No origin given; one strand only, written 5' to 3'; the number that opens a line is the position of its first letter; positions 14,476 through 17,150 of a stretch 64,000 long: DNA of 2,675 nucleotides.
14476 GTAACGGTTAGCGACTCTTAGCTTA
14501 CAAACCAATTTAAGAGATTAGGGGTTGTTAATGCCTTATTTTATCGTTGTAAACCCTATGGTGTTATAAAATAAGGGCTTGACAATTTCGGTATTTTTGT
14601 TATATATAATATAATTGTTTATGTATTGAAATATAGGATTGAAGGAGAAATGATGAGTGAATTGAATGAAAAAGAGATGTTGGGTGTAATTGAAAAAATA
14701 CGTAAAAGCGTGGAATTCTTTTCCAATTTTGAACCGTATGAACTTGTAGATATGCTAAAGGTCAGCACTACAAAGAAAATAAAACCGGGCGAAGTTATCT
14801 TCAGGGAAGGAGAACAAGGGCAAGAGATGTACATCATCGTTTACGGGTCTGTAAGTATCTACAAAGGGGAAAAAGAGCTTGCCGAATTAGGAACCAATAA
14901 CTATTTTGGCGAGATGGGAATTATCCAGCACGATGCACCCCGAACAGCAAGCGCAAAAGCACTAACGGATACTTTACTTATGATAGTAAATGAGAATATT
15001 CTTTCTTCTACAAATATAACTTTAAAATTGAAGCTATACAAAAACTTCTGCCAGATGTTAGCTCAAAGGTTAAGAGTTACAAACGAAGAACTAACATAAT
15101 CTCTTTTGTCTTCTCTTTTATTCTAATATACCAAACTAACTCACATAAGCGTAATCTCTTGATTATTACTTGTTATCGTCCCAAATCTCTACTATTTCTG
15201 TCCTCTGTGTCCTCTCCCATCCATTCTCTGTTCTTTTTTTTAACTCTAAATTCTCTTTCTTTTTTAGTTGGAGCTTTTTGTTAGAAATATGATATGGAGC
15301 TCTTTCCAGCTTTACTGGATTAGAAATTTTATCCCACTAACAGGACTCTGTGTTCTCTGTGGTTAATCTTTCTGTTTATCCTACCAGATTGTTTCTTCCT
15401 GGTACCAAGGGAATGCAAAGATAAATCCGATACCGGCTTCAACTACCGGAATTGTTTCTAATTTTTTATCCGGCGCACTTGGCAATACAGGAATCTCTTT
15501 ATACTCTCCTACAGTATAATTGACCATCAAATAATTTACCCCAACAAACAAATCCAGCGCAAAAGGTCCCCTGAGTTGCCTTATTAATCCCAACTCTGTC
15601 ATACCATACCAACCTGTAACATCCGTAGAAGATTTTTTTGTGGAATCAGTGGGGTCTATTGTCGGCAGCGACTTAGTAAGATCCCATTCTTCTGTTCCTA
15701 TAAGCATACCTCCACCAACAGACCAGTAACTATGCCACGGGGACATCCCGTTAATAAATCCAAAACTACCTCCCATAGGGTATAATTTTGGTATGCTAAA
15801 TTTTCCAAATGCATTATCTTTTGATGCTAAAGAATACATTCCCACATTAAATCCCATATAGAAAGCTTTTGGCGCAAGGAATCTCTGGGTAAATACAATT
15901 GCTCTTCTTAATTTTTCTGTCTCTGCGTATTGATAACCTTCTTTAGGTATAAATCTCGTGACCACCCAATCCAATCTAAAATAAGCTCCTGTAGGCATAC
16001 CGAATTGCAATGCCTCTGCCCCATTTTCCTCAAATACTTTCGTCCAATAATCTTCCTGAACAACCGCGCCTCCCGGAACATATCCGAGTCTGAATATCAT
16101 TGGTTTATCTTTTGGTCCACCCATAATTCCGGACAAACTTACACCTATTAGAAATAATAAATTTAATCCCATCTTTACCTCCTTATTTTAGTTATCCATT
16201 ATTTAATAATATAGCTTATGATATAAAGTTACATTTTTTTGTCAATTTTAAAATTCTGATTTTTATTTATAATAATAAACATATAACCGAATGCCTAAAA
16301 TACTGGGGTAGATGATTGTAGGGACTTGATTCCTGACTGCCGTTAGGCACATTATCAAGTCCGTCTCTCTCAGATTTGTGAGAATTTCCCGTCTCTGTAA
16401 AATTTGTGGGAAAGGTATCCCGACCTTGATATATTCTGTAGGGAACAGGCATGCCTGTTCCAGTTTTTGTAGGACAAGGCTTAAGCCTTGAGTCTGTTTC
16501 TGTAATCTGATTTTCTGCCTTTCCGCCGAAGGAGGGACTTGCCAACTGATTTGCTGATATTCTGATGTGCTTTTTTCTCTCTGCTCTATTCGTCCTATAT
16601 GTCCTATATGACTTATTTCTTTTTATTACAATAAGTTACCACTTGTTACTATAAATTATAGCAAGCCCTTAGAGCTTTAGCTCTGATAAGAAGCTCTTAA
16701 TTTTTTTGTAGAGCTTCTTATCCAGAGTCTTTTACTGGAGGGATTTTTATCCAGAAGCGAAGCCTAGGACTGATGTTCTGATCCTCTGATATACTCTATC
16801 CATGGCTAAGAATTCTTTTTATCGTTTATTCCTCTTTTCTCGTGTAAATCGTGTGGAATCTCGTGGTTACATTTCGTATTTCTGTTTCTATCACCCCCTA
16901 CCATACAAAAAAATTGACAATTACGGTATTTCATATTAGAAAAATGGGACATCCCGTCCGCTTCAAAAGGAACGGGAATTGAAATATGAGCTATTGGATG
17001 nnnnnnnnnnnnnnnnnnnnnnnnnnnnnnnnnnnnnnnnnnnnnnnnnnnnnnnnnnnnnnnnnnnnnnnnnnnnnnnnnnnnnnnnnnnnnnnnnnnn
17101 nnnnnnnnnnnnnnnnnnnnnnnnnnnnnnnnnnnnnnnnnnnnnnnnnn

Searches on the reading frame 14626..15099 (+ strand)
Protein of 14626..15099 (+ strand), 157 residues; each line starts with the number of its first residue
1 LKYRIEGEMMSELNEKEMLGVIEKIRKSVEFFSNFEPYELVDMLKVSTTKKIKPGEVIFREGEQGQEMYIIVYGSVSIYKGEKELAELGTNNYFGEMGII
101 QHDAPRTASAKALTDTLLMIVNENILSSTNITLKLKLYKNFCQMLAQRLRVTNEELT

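Call 11: search_protein_families(library=pfam, proteins=[window:14626-15099:+], max_evalue=0.01)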
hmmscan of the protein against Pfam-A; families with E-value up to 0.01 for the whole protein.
window:14626-15099:+ (157 aa): 1 family
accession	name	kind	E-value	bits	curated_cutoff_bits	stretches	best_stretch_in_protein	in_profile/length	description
PF00027.35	cNMP_binding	-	2.2e-19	69.6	27.5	1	50-123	2-79/89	Cyclic nucleotide-binding domain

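Call 73: find_encoding_contigs(protein=window:14626-15099:+, flank=4000)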
Protein window:14626-15099:+ (157 aa): no gene with exactly this product is on record in the collection.

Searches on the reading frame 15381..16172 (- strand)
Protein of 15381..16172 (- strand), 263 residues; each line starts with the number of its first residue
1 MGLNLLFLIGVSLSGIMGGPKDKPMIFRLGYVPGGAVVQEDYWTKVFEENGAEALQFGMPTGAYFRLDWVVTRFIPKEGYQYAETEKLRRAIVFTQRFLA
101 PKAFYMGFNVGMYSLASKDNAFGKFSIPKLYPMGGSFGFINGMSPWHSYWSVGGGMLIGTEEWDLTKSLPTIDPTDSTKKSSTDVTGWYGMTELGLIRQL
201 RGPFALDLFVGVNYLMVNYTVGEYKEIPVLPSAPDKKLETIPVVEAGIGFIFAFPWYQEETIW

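Call 10: find_encoding_contigs(protein=window:15381-16172:-, flank=6000, max_places=10)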
Protein window:15381-16172:- (263 aa): 1 contig read that carries it; 1 place shown.
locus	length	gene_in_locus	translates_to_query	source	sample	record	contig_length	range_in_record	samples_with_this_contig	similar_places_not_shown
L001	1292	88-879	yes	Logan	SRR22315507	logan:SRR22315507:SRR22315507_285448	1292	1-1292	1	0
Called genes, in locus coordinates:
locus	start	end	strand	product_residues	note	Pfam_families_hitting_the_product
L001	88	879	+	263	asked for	-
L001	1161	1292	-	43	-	?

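Call 11: search_protein_families(library=pfam, proteins=[window:15381-16172:-], max_evalue=0.01)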
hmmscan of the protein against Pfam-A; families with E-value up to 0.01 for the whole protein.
window:15381-16172:- (263 aa): 0 families

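Call 74: find_homologous_proteins(query=window:15381-16172:-, max_evalue=1e-10)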
Query window:15381-16172:- (263 aa): 5 proteins with E <= 1e-10 among 695 candidates.
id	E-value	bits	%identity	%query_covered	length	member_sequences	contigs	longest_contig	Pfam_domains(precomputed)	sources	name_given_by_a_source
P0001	2.7e-159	547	90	100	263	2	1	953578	-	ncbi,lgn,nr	ncbi:MAG: hypothetical protein PHX21_02435 [bacterium]|nr:hypothetical protein [bacterium]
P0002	1.7e-142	492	82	100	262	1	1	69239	-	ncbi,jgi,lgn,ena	ncbi:MAG: hypothetical protein WC614_11305 [bacterium]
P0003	9.9e-89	315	57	100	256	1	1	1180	-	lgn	-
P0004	3.3e-88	314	58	100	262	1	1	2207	-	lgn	-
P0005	1.9e-84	301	55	99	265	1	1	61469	-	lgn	-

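Call 75: find_encoding_contigs(protein=P0002, flank=5000, max_places=3)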
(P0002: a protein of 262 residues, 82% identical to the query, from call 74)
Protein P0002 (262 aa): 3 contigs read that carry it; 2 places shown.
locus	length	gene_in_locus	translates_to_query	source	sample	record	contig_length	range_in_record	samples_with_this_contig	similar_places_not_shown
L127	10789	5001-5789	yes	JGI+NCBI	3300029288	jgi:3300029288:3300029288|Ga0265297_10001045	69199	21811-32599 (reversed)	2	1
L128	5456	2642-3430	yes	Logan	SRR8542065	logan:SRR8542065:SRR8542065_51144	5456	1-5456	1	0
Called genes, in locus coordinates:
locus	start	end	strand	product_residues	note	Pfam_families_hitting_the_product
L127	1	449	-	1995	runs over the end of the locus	PF14349:SprA_N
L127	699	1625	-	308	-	-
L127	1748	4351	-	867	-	PF13491:FtsK_4TM, PF01935:DUF87 (faint), PF17854:FtsK_alpha, PF01580:FtsK_SpoIIIE, PF09397:FtsK_gamma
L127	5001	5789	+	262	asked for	-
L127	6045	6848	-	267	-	-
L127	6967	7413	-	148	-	PF00027:cNMP_binding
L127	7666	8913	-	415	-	PF07497:Rho_RNA_bind, PF00006:ATP-synt_ab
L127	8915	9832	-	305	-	PF02775:TPP_enzyme_C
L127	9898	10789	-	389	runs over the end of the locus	PF01855:POR_N, PF17147:PFOR_II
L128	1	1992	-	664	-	?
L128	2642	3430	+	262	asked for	-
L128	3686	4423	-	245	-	-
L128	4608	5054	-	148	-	PF00027:cNMP_binding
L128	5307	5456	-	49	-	?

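Call 76: find_encoding_contigs(protein=P0005, flank=5000, max_places=3)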
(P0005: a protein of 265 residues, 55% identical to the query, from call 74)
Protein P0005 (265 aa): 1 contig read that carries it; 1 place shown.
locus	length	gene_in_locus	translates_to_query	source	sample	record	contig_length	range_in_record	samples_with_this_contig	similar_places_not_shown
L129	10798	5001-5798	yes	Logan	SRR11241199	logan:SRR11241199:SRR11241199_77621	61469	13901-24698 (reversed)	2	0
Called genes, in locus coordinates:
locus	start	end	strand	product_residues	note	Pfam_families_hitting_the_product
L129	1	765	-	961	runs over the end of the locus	PF13485:Peptidase_MA_2 (weak), PF07676:PD40 (faint), PF26550:Tricorn_2nd (weak), PF26549:Tricorn_N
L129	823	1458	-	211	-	-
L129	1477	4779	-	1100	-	PF25292:Beta-prop_CGLA (faint), PF05547:Peptidase_M6 (weak), PF01839:FG-GAP (faint), PF13570:Beta-prop_ACSF4, PF14783:BBS2_Mid (faint), PF13517:FG-GAP_3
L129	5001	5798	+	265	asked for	-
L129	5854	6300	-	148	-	PF00027:cNMP_binding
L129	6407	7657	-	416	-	PF07497:Rho_RNA_bind, PF00006:ATP-synt_ab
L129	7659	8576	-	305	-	PF02775:TPP_enzyme_C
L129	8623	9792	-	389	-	PF01855:POR_N, PF17147:PFOR_II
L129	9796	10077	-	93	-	PF13187:Fer4_9 (faint), PF13237:Fer4_10 (weak), PF14697:Fer4_21, PF12838:Fer4_7 (weak), PF13484:Fer4_16 (faint), PF12797:Fer4_2 (weak), PF00037:Fer4 (weak), PF12837:Fer4_6 (weak)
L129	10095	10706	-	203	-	PF01558:POR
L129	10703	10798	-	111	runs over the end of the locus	PF02575:YbaB_DNA_bd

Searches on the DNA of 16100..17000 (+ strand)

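Call 4: search_rna_families(source=window, start=16100, end=17000, threshold=evalue, max_evalue=10, show_alignments=4)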
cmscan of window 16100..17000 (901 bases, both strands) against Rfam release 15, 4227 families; matches with E-value up to 10: 3.
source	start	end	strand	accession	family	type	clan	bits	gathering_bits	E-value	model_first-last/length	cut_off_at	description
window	16681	16729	+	RF03731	mir-7371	Gene; miRNA;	-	23.6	62.6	0.14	1-59/59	no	mir-7371 microRNA precursor family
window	16212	16348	-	RF02792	sRNA162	Gene; antisense;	-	14.6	78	9.1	1-190/190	no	Archaeal Small RNA 162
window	16708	16810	+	RF02219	ZNRD1-AS1_2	Gene; lncRNA;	-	12.2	60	4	1-76/76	no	ZNRD1 antisense RNA 1 conserved region 2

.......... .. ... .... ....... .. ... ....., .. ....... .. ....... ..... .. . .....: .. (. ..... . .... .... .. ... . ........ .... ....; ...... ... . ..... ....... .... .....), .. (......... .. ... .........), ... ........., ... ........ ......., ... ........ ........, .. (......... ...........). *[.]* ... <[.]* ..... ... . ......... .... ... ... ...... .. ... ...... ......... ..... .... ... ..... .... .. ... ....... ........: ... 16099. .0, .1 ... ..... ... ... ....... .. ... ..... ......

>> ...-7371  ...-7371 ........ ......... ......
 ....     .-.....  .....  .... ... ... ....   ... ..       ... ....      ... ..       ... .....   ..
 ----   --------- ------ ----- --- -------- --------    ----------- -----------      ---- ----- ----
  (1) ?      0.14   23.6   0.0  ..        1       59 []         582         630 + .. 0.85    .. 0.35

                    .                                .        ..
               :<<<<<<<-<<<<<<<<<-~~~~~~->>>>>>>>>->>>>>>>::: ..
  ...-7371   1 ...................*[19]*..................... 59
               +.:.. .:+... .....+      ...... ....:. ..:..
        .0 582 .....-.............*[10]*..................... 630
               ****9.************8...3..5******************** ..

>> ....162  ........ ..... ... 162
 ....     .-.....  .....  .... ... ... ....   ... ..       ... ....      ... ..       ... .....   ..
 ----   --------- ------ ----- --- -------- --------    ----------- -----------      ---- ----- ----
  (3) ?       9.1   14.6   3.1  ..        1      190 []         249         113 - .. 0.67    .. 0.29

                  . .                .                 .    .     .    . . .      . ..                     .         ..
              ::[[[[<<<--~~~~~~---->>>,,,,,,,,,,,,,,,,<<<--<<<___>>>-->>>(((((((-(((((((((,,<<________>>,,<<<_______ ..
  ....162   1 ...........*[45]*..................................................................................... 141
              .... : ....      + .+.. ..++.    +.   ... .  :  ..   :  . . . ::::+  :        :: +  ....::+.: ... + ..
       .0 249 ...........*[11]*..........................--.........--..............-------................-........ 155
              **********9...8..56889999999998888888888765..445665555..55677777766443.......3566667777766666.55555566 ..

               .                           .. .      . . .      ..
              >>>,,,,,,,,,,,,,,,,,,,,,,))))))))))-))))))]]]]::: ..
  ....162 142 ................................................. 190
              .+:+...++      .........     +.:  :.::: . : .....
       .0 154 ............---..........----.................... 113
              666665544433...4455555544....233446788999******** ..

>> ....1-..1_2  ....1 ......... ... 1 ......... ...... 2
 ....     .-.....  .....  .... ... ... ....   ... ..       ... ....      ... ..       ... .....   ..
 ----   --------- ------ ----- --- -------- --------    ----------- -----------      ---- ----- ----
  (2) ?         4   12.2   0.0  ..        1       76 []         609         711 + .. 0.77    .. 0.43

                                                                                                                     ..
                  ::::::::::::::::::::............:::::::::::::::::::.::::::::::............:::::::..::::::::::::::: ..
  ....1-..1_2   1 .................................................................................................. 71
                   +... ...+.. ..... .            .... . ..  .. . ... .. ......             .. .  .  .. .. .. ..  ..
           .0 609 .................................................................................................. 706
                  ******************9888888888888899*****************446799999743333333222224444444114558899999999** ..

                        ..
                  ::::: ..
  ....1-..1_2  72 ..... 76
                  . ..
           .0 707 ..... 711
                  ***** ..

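Call 25: search_dna_similar(query=window:16260-16830:+, collection=phages, mode=distant, max_evalue=0.1)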
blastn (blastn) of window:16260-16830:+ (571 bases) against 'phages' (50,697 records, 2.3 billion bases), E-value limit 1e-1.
No match.

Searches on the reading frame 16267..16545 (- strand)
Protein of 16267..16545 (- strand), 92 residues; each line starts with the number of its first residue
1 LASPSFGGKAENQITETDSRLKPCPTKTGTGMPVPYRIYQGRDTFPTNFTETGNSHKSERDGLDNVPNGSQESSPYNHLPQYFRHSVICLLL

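Call 11: search_protein_families(library=pfam, proteins=[window:16267-16545:-], max_evalue=0.01)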
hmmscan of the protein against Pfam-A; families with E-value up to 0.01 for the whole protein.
window:16267-16545:- (92 aa): 0 families

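Call 26: find_encoding_contigs(protein=window:16267-16545:-, flank=5000)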
Protein window:16267-16545:- (92 aa): no gene with exactly this product is on record in the collection.

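Call 31: find_homologous_proteins(query=window:16267-16545:-, max_evalue=1)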
Query window:16267-16545:-: no candidate shares three 5-residue words with the query. No homologue found.

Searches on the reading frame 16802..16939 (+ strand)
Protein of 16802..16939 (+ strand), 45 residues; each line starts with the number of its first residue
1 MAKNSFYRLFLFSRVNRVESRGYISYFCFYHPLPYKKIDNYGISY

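Call 72: find_encoding_contigs(protein=window:16802-16939:+, flank=3000)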
Protein window:16802-16939:+ (45 aa): no gene with exactly this product is on record in the collection.
